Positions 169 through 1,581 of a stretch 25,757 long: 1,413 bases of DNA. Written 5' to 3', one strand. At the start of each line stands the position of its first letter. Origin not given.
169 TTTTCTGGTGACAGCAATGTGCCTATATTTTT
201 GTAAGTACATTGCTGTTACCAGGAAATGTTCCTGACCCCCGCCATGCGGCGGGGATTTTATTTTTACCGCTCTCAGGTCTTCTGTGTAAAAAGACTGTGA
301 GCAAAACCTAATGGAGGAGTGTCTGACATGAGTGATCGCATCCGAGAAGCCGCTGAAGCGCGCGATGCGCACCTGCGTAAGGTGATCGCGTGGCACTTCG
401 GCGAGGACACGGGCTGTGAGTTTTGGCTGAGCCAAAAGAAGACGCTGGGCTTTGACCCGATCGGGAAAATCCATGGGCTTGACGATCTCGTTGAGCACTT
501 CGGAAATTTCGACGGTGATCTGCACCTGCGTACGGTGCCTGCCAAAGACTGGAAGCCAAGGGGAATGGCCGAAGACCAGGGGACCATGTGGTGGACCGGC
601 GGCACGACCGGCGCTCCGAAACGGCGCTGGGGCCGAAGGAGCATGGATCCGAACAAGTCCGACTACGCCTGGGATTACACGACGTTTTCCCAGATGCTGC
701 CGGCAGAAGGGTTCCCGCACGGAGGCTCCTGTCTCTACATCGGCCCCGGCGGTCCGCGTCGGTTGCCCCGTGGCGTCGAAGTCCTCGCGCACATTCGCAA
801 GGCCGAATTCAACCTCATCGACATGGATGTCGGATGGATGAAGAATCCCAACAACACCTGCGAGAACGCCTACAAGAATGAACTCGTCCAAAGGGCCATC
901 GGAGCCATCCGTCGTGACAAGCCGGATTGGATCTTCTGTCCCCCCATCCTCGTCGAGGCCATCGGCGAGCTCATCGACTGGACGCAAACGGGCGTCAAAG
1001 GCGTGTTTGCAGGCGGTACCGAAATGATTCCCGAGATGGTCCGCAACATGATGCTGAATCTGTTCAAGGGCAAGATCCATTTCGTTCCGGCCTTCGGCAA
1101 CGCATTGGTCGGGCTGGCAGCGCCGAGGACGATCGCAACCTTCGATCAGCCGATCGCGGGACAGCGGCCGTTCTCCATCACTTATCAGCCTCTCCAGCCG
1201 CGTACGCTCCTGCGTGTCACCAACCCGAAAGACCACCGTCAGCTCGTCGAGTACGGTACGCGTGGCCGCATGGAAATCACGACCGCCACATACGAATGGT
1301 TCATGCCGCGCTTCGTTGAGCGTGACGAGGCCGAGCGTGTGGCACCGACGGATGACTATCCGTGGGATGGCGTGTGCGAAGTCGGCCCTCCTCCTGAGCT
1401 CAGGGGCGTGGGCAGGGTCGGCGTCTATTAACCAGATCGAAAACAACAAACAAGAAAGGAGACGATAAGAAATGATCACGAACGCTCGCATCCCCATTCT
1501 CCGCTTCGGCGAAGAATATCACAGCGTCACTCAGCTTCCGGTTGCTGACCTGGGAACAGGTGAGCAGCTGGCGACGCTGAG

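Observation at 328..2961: Stand-alone EhpF/GriC + EhpG/GriD-like two-component carboxylate reductase in a CPR-like genome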

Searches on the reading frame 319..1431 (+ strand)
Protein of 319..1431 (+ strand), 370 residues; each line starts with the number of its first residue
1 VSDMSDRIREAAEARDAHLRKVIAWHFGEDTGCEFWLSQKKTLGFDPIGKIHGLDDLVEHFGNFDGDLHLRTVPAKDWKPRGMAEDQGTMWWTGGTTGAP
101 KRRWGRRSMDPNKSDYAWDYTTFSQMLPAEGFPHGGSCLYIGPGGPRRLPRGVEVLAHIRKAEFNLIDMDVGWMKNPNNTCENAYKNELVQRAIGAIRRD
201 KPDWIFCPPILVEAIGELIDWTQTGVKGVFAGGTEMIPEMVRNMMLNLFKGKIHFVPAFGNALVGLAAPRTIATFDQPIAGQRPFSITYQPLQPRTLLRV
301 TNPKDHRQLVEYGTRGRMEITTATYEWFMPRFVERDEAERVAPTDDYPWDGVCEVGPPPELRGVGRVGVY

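Call 3: search_protein_families(library=pfam, proteins=[window:319-1431:+], max_evalue=0.1)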
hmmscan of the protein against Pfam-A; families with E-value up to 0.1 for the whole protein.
window:319-1431:+ (370 aa): 0 families

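Call 4: search_protein_families(library=ncbifam, proteins=[window:319-1431:+], max_evalue=0.1)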
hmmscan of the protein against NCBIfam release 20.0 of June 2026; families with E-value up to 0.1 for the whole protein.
window:319-1431:+ (370 aa): 0 families

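Call 5: search_solved_structures(query=window:319-1431:+, max_evalue=10, show_alignments=3)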
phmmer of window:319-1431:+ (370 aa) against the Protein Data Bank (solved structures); distinct sequences matched with E-value up to 10: 4.
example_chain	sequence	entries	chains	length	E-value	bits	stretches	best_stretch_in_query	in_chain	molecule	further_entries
3l2k_A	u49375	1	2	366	3.1e-21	78.9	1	6-358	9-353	EhpF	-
3hgu_A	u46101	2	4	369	3.1e-21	78.8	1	6-358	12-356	EhpF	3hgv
3csp_A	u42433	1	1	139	0.61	12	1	136-194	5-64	Myelin-oligodendrocyte glycoprotein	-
1pko_A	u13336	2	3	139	0.62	12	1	136-194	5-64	Myelin Oligodendrocyte Glycoprotein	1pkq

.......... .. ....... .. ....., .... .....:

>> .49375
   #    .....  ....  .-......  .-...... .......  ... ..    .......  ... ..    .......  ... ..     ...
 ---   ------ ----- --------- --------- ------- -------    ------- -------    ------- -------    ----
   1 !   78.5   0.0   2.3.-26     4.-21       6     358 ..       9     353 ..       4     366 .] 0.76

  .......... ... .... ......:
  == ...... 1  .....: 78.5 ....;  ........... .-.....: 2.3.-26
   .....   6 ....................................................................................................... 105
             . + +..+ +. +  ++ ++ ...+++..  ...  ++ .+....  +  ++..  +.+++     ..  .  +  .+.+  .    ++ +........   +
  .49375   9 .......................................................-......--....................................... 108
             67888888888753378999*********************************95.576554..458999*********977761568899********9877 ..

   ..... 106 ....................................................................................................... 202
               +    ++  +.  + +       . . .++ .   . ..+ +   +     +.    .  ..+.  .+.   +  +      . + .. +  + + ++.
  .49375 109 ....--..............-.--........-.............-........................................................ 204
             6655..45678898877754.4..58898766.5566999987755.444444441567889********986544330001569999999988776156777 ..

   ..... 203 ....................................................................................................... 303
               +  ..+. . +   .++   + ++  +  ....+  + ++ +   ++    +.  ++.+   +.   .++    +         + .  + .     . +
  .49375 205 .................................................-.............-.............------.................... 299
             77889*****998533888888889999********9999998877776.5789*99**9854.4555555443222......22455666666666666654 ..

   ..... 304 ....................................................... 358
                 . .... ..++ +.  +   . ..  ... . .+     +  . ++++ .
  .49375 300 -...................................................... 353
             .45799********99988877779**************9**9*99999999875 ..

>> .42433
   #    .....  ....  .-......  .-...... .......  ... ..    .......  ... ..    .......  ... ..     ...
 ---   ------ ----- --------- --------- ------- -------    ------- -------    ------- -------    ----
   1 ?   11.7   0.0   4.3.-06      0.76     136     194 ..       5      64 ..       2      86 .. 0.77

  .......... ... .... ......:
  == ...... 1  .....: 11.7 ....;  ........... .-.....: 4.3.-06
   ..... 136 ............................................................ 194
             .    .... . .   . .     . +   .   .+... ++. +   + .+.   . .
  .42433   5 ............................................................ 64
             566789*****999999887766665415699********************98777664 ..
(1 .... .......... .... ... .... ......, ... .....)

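Call 9: find_homologous_proteins(query=window:319-1431:+)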
Query window:319-1431:+ (370 aa): 54 proteins with E <= 0.001 among 4035 candidates.
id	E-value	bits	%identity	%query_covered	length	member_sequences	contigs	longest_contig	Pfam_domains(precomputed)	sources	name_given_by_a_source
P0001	1.1e-260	882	100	99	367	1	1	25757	-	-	-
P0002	3.7e-184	630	72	99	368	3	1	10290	-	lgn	-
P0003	3.2e-182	624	71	98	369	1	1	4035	-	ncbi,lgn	-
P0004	1.6e-180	618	70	99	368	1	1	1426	-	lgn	-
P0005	1.9e-180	618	72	98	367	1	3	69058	-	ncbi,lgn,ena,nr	ncbi:MAG TPA: hypothetical protein PKA63_14235 [Oligoflexia bacterium]|nr:hypothetical protein [Olig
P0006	2.7e-179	614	72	98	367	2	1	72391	-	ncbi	-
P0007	3.1e-179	614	70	100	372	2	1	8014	-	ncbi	-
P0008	4.2e-178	610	73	98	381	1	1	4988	-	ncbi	-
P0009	1.4e-177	609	71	99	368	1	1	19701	-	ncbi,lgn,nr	ncbi:MAG: hypothetical protein Q7S10_02515 [bacterium]|nr:hypothetical protein [bacterium]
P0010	3.0e-177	608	72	98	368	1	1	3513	-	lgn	-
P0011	4.6e-177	607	71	98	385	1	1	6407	-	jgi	jgi:hypothetical protein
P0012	2.7e-175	601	72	98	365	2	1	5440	-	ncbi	-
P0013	8.0e-175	600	70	99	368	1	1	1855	-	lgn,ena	-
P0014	2.0e-172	592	67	99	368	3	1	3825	-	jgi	jgi:hypothetical protein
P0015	1.4e-171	589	70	99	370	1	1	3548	-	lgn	-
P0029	5.2e-148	511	62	99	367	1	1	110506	-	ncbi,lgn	-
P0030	5.9e-145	501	61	96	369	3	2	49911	-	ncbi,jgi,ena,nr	ncbi:hypothetical protein COU75_01220 [Candidatus Peregrinibacteria bacterium CG10_big_fil_rev_8_21_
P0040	2.3e-114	400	53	98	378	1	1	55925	-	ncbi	-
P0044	1.2e-75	273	41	99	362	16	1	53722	PF00501.35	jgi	-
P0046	1.6e-40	157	34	96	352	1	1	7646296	PF00501.35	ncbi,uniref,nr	ncbi:phenazine biosynthesis protein [Streptomyces vilmorinianum]|uniref:phenazine biosynthesis prote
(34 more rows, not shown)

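Call 11: find_encoding_contigs(protein=P0029, flank=10000, max_places=2)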
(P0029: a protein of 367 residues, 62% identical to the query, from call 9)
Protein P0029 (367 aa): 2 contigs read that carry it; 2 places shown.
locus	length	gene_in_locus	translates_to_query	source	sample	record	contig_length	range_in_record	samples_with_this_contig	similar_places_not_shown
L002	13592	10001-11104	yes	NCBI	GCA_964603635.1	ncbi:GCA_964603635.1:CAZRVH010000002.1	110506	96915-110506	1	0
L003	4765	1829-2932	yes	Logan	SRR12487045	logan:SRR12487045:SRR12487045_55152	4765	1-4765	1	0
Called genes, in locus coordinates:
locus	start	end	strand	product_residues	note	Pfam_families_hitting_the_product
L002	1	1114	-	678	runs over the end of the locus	PF17191:RecG_wedge, PF00270:DEAD, PF04851:ResIII, PF22590:Cas3-like_C_2 (faint), PF00271:Helicase_C, PF19833:RecG_dom3_C (faint)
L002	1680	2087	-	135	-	PF00293:NUDIX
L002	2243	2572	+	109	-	-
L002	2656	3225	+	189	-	-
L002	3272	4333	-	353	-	PF01715:IPPT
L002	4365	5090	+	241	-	PF00574:CLP_protease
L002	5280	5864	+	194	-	-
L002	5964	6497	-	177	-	-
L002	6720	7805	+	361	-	PF01702:TGT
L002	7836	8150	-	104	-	PF00829:Ribosomal_L21p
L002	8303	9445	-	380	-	-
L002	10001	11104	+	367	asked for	-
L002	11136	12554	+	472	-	PF00171:Aldedh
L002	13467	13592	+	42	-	?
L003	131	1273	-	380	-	-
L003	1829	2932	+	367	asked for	-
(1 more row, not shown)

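Call 12: find_encoding_contigs(protein=P0006, flank=10000, max_places=2)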
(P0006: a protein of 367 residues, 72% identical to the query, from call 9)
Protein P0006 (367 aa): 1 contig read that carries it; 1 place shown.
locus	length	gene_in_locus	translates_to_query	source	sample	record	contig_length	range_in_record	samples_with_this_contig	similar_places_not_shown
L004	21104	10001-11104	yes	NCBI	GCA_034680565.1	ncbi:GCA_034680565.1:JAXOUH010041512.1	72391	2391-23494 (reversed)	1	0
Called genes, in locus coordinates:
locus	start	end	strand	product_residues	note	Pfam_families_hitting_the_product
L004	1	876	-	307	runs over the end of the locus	-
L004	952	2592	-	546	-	PF00682:HMGL-like, PF22615:IPMS_D2, PF08502:LeuA_dimer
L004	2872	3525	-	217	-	-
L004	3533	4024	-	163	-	PF13527:Acetyltransf_9 (weak), PF00583:Acetyltransf_1, PF13673:Acetyltransf_10, PF13508:Acetyltransf_7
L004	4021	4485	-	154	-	-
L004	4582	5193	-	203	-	-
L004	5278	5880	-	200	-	-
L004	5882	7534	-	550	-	PF01471:PG_binding_1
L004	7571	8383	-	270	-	PF00535:Glycos_transf_2, PF10111:Glyco_tranf_2_2, PF13641:Glyco_tranf_2_3, PF13632:Glyco_trans_2_3 (weak)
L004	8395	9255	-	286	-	PF10137:CAP12-PCTIR_TIR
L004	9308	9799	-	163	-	PF13302:Acetyltransf_3 (weak), PF00583:Acetyltransf_1, PF13673:Acetyltransf_10, PF13508:Acetyltransf_7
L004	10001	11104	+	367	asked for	-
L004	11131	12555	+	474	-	PF00171:Aldedh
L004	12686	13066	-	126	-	PF00856:SET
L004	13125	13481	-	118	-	PF09966:DUF2200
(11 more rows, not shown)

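Call 13: find_encoding_contigs(protein=P0030, flank=10000, max_places=2)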
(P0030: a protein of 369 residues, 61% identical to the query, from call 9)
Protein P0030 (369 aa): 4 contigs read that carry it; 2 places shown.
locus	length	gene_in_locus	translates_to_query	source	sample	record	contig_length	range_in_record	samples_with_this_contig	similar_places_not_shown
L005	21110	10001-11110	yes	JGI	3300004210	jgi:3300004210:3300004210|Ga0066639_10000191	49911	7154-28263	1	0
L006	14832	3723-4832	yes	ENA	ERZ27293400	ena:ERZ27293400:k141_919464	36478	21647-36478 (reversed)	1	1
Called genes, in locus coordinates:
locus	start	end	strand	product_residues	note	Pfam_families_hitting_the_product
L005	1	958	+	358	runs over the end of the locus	PF04055:Radical_SAM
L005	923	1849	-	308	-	PF00535:Glycos_transf_2, PF10111:Glyco_tranf_2_2 (faint), PF13641:Glyco_tranf_2_3, PF13632:Glyco_trans_2_3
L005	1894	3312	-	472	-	PF04422:FrhB_FdhB_N, PF04432:FrhB_FdhB_C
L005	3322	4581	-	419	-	PF04230:PS_pyruv_trans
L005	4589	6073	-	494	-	-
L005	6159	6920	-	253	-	-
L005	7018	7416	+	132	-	-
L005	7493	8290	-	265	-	PF02368:Big_2 (weak)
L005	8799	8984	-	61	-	-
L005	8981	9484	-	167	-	PF14907:NTP_transf_5 (weak), PF08843:AbiEii (weak)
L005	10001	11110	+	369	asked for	-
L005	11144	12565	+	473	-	PF00171:Aldedh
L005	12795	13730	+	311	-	PF18928:DUF5677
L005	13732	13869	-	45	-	-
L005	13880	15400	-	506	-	PF11074:DUF2779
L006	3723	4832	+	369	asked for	-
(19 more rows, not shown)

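Call 14: search_protein_families(library=padloc, proteins=[window:319-1431:+], max_evalue=1)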
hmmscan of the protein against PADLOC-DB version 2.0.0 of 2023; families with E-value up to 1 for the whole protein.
window:319-1431:+ (370 aa): 0 families

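Call 16: find_encoding_contigs(protein=P0044, flank=10000, max_places=2)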
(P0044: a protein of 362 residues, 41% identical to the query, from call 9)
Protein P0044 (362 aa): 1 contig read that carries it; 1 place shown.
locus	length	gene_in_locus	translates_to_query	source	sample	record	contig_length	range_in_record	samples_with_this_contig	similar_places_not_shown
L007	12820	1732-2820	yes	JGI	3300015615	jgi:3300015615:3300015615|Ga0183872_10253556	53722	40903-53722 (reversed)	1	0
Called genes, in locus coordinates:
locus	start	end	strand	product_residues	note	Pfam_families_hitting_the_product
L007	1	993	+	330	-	?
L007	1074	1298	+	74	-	-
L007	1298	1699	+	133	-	PF01850:PIN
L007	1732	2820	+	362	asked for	PF00501:AMP-binding (faint)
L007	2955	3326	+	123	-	PF05635:23S_rRNA_IVP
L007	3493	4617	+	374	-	PF01011:PQQ (faint), PF13360:PQQ_2, PF13570:Beta-prop_ACSF4, PF13360:PQQ_2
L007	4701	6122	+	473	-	PF00171:Aldedh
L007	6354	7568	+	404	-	PF01011:PQQ (faint), PF13360:PQQ_2, PF13570:Beta-prop_ACSF4 (faint), PF13360:PQQ_2 (weak)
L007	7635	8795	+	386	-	PF00465:Fe-ADH, PF13685:Fe-ADH_2, PF25137:ADH_Fe_C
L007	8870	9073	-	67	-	-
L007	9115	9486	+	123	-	-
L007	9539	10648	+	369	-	-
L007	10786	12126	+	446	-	PF04055:Radical_SAM, PF06969:HemN_C (weak)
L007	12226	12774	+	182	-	-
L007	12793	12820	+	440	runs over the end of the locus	PF13579:Glyco_trans_4_4 (weak), PF13439:Glyco_transf_4, PF20706:GT4-conflict, PF00534:Glycos_transf_1, PF13692:Glyco_trans_1_4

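Call 17: find_encoding_contigs(protein=P0046, flank=10000, max_places=1)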
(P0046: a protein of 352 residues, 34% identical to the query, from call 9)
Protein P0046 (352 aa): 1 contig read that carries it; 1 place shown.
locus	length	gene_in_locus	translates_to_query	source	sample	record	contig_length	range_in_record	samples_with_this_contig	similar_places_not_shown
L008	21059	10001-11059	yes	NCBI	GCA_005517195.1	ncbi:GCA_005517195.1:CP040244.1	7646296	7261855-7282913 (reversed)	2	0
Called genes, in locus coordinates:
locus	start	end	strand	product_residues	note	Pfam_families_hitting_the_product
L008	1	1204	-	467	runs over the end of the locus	PF12323:HTH_OrfB_IS605, PF01385:OrfB_IS605, PF07282:Cas12f1-like_TNB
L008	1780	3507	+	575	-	PF01839:FG-GAP (faint), PF13517:FG-GAP_3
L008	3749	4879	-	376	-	PF00196:GerE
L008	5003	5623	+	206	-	PF03446:NAD_binding_2 (weak), PF03807:F420_oxidored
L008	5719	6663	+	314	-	PF00486:Trans_reg_C, PF03704:BTAD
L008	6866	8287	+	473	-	PF01565:FAD_binding_4, PF08031:BBE (weak)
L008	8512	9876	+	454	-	PF07690:MFS_1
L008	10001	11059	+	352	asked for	PF00501:AMP-binding (weak)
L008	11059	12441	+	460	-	PF00171:Aldedh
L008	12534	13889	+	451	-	-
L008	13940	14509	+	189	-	-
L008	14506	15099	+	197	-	PF00440:TetR_N (weak), PF17940:TetR_C_31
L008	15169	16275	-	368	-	PF01959:DHQS, PF26558:DHQS_2nd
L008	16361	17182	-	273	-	PF01791:DeoC, PF22649:Cgl0159 (weak)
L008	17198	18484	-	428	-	PF00696:AA_kinase, PF13840:ACT_7 (weak), PF22468:ACT_9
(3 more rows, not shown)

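Call 18: find_encoding_contigs(protein=P0040, flank=10000, max_places=1)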
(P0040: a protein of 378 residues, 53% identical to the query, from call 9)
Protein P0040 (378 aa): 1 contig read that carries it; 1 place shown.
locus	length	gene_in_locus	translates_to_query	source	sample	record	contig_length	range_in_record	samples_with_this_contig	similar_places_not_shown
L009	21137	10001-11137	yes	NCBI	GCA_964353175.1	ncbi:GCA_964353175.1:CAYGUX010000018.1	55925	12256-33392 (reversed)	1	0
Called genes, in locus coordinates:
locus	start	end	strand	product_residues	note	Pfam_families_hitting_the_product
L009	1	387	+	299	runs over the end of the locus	PF08241:Methyltransf_11 (weak)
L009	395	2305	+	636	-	PF13522:GATase_6, PF13537:GATase_7, PF00733:Asn_synthase, PF06508:QueC (faint)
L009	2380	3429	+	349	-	PF13439:Glyco_transf_4 (faint), PF13477:Glyco_trans_4_2, PF00534:Glycos_transf_1, PF13692:Glyco_trans_1_4, PF13524:Glyco_trans_1_2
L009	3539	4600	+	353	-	PF00953:Glycos_transf_4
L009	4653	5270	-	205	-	PF00515:TPR_1, PF07719:TPR_2 (weak), PF00515:TPR_1, PF13371:TPR_9, PF13432:TPR_16, PF13414:TPR_11, PF13431:TPR_17 (weak), PF00515:TPR_1, +11 more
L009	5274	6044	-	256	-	-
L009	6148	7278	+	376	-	PF12895:ANAPC3 (faint), PF21033:RMD1-3 (faint), PF13174:TPR_6 (faint), PF14559:TPR_19, PF13432:TPR_16 (weak), PF23914:TPR_CcmH_CycH (weak), PF00515:TPR_1, PF07719:TPR_2 (weak), +10 more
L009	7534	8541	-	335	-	PF01047:MarR (faint), PF12802:MarR_2 (faint), PF08279:HTH_11 (faint), PF13404:HTH_AsnC-type, PF13412:HTH_24, PF13404:HTH_AsnC-type (weak)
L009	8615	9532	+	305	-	PF00892:EamA (weak)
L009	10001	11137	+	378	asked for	-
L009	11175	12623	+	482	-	PF00171:Aldedh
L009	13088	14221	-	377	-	PF13458:Peripla_BP_6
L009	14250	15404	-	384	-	PF13458:Peripla_BP_6, PF13433:Peripla_BP_5, PF01094:ANF_receptor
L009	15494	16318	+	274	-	-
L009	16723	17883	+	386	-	PF13173:AAA_14, PF13635:DUF4143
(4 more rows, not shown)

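Call 27: find_related_loci(query=window:328-1431:+, collection=genome_contigs, flank=6000)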
Query window:328-1431:+ (367 aa) in genome_contigs; peptide patterns used: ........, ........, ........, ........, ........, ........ (x = any residue, [..] = any of these).
34 stretches matched a pattern; 3 encode a relative of the query (tblastn E <= 1e-3); 3 distinct loci.
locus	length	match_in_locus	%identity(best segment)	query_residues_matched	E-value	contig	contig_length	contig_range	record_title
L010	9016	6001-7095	72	4-367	1e-180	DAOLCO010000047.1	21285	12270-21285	MAG TPA_asm: Oligoflexia bacterium isolate AMR_MDS_0130 NODE_735_length_21285_cov_6.479275, whole genome shotgun sequenc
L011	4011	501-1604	69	1-367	8e-175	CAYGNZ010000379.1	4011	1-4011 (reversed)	MAG TPA_asm: uncultured Bdellovibrionales bacterium isolate ERP116193_co2_434 genome assembly, contig: NODE_51615_length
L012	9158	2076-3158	37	1-367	1e-70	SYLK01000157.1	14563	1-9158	MAG: Planctomyces sp. isolate F1-80-MAGs062 F1-80__c143644, whole genome shotgun sequence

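Call 50: search_protein_representatives(protein=window:328-1431:+)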
Query: 367 residues. Proteins with E-value up to 0.001 (for the whole library): 865; up to 1e-10: 295; up to 1e-30: 28. The best 150 are listed.
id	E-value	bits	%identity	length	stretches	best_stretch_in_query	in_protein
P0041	1.3e-107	376.6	51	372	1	5-367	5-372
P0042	2.4e-107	375.6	49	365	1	5-367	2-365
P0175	1.4e-59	218.4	41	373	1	3-354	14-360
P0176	3.9e-57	210.3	39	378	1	11-355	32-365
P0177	1.2e-46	175.8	38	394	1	8-355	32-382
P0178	3.0e-45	171.1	60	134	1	233-367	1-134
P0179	2.3e-43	164.9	33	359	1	12-360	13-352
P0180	2.9e-40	154.7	42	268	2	3-171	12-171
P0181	8.4e-39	149.9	39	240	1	7-240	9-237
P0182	1.0e-37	146.3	40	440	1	74-336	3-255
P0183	2.4e-37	145.1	37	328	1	10-264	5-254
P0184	8.8e-37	143.3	40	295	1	4-236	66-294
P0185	8.8e-35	136.7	33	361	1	4-367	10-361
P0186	1.0e-34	136.5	40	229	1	138-354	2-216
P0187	6.3e-34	133.9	53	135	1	237-367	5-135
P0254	4.8e-21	91.4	30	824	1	17-361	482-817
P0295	2.1e-17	79.5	34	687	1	6-258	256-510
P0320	4.5e-16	75.1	27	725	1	15-361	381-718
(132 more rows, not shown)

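Call 51: search_protein_families(library=pfam, proteins=[P0254, P0320, P0295, P0175, P0176, P0177], max_evalue=0.01)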
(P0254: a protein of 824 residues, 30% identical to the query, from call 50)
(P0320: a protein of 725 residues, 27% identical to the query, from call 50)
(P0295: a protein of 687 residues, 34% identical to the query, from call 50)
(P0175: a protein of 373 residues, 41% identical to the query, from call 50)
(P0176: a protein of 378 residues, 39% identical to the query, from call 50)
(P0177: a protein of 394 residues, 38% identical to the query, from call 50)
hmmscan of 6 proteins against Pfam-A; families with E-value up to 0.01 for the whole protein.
P0254 (824 aa): 2 families
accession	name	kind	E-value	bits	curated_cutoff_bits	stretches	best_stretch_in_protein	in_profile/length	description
PF00202.27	Aminotran_3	-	6.7e-82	275.8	30.5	1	32-437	11-403/403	Aminotransferase class-III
PF00501.34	AMP-binding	-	7.5e-12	45.2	29.9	1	654-774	248-375/384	AMP-binding enzyme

P0320 (725 aa): 4 families
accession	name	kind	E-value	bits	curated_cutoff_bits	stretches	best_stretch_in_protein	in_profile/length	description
PF08240.17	ADH_N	-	8.8e-27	93.8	23.5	1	24-134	1-104/104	Alcohol dehydrogenase GroES-like domain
PF00107.32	ADH_zinc_N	-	7.9e-21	74.8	31.8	1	173-293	1-124/129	Zinc-binding dehydrogenase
PF00501.34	AMP-binding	-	2.8e-07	30.1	29.9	1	551-674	246-374/384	AMP-binding enzyme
PF02826.25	2-Hacid_dh_C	-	0.0029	17.5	25.1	1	160-207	33-80/178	D-isomer specific 2-hydroxyacid dehydrogenase, NAD binding domain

P0295 (687 aa): 0 families

P0175 (373 aa): 1 family
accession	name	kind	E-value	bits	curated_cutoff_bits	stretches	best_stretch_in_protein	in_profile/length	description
PF00501.34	AMP-binding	-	8.1e-07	28.6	29.9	1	202-304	253-363/384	AMP-binding enzyme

P0176 (378 aa): 1 family
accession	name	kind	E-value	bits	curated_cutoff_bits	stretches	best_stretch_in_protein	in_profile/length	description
PF00501.34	AMP-binding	-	0.00034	20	29.9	1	207-313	247-361/384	AMP-binding enzyme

P0177 (394 aa): 1 family
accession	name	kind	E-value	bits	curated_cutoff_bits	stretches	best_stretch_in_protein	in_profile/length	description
PF00501.34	AMP-binding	-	0.00013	21.4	29.9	1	220-328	248-360/384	AMP-binding enzyme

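Call 55: search_protein_families(library=pfam, proteins=[L012:456-1823:-, L012:3254-4690:+, L012:4768-5667:+, L012:5711-6445:+, L012:6420-8651:-, L010:586-1602:+, L010:1636-3135:+, L010:3135-4397:+, L010:4394-4918:+, L010:7049-8530:+], max_evalue=0.001)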
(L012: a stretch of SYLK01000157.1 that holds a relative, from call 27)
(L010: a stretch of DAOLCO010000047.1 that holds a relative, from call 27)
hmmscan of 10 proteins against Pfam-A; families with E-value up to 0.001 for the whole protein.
L012:456-1823:- (455 aa): 4 families
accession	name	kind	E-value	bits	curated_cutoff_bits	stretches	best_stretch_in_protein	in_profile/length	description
PF19051.5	GFO_IDH_MocA_C2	-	7.6e-17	62.1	23.3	1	225-447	44-251/254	Oxidoreductase family, C-terminal alpha/beta domain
PF01408.29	GFO_IDH_MocA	-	1.9e-12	48.4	24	1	61-183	4-119/120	Oxidoreductase family, NAD-binding Rossmann fold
PF22725.1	GFO_IDH_MocA_C3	-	3e-11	43.8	27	1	253-350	32-124/124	GFO/IDH/MocA C-terminal domain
PF02894.22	GFO_IDH_MocA_C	-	2.9e-05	24.4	22.9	1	232-356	18-129/218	Oxidoreductase family, C-terminal alpha/beta domain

L012:3254-4690:+ (478 aa): 1 family
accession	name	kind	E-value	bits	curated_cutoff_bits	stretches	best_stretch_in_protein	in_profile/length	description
PF00171.27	Aldedh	-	1.2e-21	77.3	23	1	17-405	7-381/461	Aldehyde dehydrogenase family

L012:4768-5667:+ (299 aa): 2 families
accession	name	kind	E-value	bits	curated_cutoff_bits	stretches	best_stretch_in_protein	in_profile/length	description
PF25539.1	Bestrophin_2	-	2e-56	192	27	1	10-275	15-287/288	Bacterial/Fungal Bestrophin protein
PF01062.27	Bestrophin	-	8.6e-06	25.5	24.2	0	226-265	269-309/324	Bestrophin, RFP-TM, chloride channel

L012:5711-6445:+ (244 aa): 1 family
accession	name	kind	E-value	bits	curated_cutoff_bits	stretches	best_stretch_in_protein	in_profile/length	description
PF02441.25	Flavoprotein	-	3.6e-43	147.4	22.7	1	15-218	2-162/162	Flavoprotein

L012:6420-8651:- (743 aa): 2 families
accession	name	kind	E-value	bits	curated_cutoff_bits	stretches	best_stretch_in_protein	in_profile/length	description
PF22244.2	GCE_fung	-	0.0001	22.6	27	1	236-305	67-135/231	Glucuronyl esterase, fungi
PF05448.18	AXE1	-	0.00044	19.5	21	0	260-305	161-206/321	Acetyl xylan esterase (AXE1)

L010:586-1602:+ (338 aa): 8 families
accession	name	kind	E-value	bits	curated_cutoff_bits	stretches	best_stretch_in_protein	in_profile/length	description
PF13489.12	Methyltransf_23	-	1.2e-11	45.1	27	1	108-283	4-163/164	Methyltransferase domain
PF13649.12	Methyltransf_25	-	1e-07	33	27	1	130-219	1-97/97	Methyltransferase domain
PF08241.18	Methyltransf_11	-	5e-07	30.7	21.2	1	131-222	1-94/95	Methyltransferase domain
PF08242.18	Methyltransf_12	-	6e-07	30.5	30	1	131-221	1-98/98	Methyltransferase domain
PF05401.17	NodS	-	1e-06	29.2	24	1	113-225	31-146/201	Nodulation protein S (NodS)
PF13847.12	Methyltransf_31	-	4.9e-06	26.7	27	1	128-227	5-113/145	Methyltransferase domain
PF05175.20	MTS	-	0.00014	21.9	23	1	118-193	21-103/170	Methyltransferase small domain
PF14354.12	Lar_restr_allev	-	0.00084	20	28.6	0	44-86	2-39/58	Restriction alleviation protein Lar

L010:1636-3135:+ (499 aa): 1 family
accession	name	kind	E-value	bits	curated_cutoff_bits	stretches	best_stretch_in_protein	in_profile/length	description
PF04932.20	Wzy_C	-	5.3e-18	65.7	31.7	1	218-364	2-148/149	O-Antigen ligase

L010:3135-4397:+ (420 aa): 1 family
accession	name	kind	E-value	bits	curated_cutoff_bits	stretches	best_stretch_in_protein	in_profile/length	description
PF00365.25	PFK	-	9.6e-50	169.9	30.9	1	5-326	2-277/277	Phosphofructokinase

L010:4394-4918:+ (174 aa): 0 families

L010:7049-8530:+ (493 aa): 2 families
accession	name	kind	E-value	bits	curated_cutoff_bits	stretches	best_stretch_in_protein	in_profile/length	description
PF00171.27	Aldedh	-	8.8e-18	64.5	23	1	179-469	128-427/461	Aldehyde dehydrogenase family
PF05893.19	LuxC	-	0.00062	19.2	21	1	206-372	118-294/401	Acyl-CoA reductase (LuxC)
